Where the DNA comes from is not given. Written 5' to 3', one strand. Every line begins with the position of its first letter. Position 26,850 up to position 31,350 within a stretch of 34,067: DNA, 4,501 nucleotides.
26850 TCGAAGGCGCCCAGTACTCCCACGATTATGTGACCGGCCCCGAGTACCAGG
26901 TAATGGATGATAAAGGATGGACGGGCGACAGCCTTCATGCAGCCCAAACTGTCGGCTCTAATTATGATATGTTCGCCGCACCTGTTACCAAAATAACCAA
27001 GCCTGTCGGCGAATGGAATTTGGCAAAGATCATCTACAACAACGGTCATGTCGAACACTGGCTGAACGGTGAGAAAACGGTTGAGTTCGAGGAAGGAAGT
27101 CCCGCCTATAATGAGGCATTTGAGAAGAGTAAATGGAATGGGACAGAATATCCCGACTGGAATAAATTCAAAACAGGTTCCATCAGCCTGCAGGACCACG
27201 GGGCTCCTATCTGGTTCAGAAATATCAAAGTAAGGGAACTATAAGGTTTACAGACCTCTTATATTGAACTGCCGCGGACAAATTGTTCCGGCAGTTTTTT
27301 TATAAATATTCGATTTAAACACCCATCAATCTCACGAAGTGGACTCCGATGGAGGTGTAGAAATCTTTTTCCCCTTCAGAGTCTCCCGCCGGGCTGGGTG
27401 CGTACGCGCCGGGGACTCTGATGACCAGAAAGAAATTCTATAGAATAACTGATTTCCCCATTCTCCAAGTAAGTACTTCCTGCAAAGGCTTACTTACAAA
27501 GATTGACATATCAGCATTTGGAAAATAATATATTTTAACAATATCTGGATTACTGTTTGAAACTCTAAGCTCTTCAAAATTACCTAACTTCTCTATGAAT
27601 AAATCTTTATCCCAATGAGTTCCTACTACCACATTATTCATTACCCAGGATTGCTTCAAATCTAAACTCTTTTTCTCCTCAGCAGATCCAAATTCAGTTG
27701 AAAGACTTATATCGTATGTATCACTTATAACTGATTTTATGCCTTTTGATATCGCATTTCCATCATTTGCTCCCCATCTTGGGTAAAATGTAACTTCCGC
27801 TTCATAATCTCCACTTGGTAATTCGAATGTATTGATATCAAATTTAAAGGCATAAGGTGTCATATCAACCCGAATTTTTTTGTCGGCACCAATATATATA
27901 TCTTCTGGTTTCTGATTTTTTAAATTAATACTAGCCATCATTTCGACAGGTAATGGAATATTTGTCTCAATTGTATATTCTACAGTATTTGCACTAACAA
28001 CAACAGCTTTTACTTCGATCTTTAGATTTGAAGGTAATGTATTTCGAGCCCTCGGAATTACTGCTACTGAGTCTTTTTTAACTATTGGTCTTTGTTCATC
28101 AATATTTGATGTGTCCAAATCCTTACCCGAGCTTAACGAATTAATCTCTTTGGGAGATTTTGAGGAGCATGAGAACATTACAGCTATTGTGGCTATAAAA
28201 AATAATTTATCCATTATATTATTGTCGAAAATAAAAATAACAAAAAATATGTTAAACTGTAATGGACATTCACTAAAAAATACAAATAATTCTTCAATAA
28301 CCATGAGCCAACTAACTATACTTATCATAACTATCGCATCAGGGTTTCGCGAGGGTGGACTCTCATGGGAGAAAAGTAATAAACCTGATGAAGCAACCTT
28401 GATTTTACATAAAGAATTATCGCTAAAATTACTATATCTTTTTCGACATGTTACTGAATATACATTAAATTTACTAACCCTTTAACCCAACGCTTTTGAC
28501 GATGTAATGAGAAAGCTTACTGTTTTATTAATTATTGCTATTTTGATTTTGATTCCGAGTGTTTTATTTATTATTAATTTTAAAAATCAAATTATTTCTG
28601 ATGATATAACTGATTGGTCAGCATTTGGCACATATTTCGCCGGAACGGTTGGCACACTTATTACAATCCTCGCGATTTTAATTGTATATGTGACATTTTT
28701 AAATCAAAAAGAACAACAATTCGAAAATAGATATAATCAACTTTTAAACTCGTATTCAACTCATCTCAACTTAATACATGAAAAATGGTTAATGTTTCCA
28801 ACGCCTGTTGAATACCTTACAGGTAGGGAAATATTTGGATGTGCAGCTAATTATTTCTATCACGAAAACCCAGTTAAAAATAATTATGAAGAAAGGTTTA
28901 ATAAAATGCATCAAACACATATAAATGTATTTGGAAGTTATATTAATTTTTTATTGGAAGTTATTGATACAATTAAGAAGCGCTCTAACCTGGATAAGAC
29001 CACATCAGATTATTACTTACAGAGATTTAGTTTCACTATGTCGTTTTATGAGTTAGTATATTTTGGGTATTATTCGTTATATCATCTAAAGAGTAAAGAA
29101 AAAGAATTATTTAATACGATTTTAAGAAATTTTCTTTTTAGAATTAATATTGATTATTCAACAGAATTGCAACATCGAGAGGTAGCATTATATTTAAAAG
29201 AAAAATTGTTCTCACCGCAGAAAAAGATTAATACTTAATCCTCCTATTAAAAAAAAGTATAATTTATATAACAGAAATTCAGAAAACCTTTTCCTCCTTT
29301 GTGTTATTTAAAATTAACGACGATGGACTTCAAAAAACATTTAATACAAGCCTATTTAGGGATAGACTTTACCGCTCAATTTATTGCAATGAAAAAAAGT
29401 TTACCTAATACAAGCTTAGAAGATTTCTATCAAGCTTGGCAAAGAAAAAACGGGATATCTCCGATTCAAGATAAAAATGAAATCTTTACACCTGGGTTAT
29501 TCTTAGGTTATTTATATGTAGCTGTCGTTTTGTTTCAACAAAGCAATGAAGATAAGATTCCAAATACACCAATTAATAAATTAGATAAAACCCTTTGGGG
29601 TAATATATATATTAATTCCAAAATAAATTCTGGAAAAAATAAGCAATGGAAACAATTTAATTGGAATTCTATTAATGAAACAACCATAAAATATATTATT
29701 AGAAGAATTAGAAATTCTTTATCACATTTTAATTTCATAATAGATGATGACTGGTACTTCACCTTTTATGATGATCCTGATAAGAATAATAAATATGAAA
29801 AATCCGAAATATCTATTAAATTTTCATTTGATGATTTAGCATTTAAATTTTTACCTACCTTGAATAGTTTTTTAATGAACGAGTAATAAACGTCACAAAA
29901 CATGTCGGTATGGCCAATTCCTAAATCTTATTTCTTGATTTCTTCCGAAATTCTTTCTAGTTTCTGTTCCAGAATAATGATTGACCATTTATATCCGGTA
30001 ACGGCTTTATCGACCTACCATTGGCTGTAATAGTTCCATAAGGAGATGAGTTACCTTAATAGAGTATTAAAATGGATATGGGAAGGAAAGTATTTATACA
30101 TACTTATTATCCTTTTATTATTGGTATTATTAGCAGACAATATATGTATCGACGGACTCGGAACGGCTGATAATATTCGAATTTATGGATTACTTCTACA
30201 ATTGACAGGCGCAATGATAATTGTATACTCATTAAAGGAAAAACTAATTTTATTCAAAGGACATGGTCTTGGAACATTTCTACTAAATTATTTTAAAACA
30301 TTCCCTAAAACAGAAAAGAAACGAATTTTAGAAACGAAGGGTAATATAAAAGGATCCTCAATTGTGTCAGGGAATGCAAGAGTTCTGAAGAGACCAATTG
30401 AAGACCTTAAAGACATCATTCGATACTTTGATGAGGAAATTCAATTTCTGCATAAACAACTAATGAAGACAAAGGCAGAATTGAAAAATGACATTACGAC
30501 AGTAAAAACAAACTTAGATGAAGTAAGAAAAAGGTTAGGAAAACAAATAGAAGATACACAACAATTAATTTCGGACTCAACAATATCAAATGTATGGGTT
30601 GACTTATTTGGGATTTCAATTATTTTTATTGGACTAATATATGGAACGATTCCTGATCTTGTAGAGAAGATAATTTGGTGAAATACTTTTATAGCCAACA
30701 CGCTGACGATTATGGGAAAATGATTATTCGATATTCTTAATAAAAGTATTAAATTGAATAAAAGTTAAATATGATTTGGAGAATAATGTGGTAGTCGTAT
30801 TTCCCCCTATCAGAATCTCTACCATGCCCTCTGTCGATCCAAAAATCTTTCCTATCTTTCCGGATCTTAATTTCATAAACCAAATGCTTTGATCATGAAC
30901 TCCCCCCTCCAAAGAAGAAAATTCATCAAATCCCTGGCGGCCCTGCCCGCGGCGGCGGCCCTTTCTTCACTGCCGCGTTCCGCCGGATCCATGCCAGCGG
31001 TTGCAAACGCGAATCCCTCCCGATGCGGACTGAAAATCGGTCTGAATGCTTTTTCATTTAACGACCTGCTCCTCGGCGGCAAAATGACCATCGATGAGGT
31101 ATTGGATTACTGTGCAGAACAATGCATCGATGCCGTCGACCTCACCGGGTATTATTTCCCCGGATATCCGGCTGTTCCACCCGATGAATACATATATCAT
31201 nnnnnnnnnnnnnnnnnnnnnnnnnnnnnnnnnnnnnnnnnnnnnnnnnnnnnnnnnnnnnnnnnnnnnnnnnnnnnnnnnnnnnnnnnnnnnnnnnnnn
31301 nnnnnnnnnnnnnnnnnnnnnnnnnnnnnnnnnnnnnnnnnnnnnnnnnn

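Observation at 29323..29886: Stand-alone small protein with a canonical HEPN Rx4H signature (RNSLSH)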

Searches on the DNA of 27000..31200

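Call 66: search_rna_families(source=window, start=27000, end=31200, threshold=evalue, max_evalue=1)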
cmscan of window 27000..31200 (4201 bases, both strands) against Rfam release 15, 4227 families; matches with E-value up to 1: 2.
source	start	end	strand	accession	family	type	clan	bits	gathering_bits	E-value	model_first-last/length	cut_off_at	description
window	28583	28678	-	RF00330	snoZ43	Gene; snRNA; snoRNA; CD-box;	-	26.6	43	0.022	1-100/100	no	Small nucleolar RNA Z43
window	30421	30507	+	RF00046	snoR30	Gene; snRNA; snoRNA; CD-box;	CL00073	20.4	60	0.63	1-96/96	no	Small nucleolar RNA R30/Z108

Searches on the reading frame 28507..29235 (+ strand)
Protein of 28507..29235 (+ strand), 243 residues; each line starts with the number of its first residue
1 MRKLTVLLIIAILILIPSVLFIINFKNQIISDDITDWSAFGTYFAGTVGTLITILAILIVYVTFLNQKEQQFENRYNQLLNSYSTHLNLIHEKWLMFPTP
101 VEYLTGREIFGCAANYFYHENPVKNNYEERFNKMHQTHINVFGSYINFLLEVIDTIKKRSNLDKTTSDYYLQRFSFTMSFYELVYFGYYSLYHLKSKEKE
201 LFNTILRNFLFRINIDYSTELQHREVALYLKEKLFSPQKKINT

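Call 3: search_protein_families(library=pfam, proteins=[window:28507-29235:+], max_evalue=1)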
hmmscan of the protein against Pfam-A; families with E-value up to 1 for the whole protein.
window:28507-29235:+ (243 aa): 8 families
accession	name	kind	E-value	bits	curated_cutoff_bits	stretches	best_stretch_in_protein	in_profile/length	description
PF13858.11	DUF4199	-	0.0018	19.1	32.3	1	8-81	35-106/165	Protein of unknown function (DUF4199)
PF13937.11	DUF4212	-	0.039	14.8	30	1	4-73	9-77/79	Domain of unknown function (DUF4212)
PF20394.4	DUF6688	-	0.098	12.7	26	1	7-96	2-86/248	DUF6688 N-terminal domain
PF25630.1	Phycodna_minor_capsid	-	0.17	12.6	27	0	48-77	6-41/96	Phycodnaviridae minor capsid protein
PF09991.14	DUF2232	-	0.17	11.5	27.8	1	7-84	60-130/290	Predicted membrane protein (DUF2232)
PF20479.3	TMEM128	-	0.23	12.4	23.9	1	11-80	11-80/124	TMEM128 protein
PF13273.12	DUF4064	-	0.73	10.5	32.1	0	45-81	12-42/102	Protein of unknown function (DUF4064)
PF02950.22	Conotoxin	-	0.77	11.2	25.1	0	2-16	1-15/75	Conotoxin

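Call 5: search_protein_families(library=padloc, proteins=[window:28507-29235:+], max_evalue=1)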
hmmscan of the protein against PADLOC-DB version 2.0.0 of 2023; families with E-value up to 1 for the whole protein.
window:28507-29235:+ (243 aa): 0 families

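Call 6: search_protein_families(library=ncbifam, proteins=[window:28507-29235:+], max_evalue=1)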
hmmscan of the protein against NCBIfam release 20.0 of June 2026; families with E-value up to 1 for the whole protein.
window:28507-29235:+ (243 aa): 3 families
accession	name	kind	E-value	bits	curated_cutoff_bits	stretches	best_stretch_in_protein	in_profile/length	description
NF047608.1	LIC13292_fam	subfamily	0.048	13.8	200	1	18-92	11-85/166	LIC13292 family transcriptional regulator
NF033218.1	anchor_AmaP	equivalog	0.17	11.6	55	1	5-70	7-76/166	alkaline shock response membrane anchor protein AmaP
TIGR03647.1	Na_symport_sm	subfamily_domain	0.25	11.6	26.05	1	8-72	9-73/77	sodium/substrate symporter small subunit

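Call 47: search_protein_families(library=phrogs, proteins=[window:28507-29235:+], max_evalue=0.1)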
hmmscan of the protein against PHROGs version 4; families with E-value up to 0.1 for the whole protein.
window:28507-29235:+ (243 aa): 5 families
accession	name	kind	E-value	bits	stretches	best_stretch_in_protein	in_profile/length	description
phrog_8999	-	unknown function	0.00041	21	1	3-191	8-228/270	-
phrog_38218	-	unknown function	0.0031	18.2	1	39-160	13-119/248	-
phrog_2203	-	moron, auxiliary metabolic gene and host takeover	0.0051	17.9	1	7-82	82-159/166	membrane protein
phrog_1535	-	tail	0.0085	15.2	1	8-159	840-979/1152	tail length tape measure protein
phrog_5799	-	unknown function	0.036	15.2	0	48-93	10-53/61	-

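Call 59: find_homologous_proteins(query=window:28507-29235:+, max_evalue=0.01)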
Query window:28507-29235:+ (243 aa): 3 proteins with E <= 0.01 among 460 candidates.
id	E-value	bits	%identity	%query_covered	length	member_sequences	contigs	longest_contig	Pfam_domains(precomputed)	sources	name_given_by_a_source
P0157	5.4e-155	532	100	100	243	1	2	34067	-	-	-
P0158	8.4e-85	302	58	98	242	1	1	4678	-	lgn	-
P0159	3.9e-82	294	60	90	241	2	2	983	-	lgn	-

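Call 60: find_encoding_contigs(protein=P0158, flank=5000, max_places=3)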
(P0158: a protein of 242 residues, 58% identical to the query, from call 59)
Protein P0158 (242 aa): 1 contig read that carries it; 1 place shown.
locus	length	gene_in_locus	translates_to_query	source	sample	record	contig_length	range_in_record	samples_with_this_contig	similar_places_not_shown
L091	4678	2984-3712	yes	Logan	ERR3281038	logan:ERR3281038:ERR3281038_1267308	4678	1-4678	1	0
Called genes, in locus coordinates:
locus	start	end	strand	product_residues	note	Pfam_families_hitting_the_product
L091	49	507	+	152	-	PF05117:DUF695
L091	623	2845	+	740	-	PF07719:TPR_2 (faint), PF13374:TPR_10 (faint), PF17874:TPR_MalT (faint), PF13424:TPR_12 (weak), PF24885:TPR_NPHP3, PF13424:TPR_12 (weak)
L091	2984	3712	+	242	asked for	-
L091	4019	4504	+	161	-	-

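Call 61: find_encoding_contigs(protein=P0159, flank=5000, max_places=3)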
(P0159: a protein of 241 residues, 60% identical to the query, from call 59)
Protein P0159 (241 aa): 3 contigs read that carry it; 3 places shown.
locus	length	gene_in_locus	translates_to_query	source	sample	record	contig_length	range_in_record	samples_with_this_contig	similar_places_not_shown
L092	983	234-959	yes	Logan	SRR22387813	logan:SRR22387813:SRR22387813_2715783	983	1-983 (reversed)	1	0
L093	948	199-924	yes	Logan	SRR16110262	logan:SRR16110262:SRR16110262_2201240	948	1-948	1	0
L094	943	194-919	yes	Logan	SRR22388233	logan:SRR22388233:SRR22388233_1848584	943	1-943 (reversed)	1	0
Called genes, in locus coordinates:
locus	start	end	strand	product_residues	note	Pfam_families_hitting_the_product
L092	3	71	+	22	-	?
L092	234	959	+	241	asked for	-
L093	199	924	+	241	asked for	-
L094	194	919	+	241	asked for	-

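Call 78: search_protein_families(library=pfam, proteins=[L091:4019-4501:+], max_evalue=0.1)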
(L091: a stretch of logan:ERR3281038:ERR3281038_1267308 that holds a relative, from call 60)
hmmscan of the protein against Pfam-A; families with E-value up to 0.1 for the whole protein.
L091:4019-4501:+ (161 aa): 0 families

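Call 81: search_dna_similar(query=window:28507-29235:+, collection=phages, mode=protein, max_evalue=1, max_rows=10)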
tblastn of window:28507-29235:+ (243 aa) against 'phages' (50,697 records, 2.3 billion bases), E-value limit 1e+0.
Records with a match: 1; places in all: 1; records where one place covers at least 80% of the query: 0.
Best place of each record, by identity: <60% 1.
By first word of the organism name: Halomonas 1.
By host as written in the record: Vreelandella boliviensis (basionym: Halomonas boliviensis) 1.
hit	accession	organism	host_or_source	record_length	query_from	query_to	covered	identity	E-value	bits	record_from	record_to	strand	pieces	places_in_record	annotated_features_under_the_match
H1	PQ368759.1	Halomonas phage vB_HboP_4908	Vreelandella boliviensis (basionym: ...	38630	21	79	24%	28.8%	4e-1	38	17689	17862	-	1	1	hypothetical protein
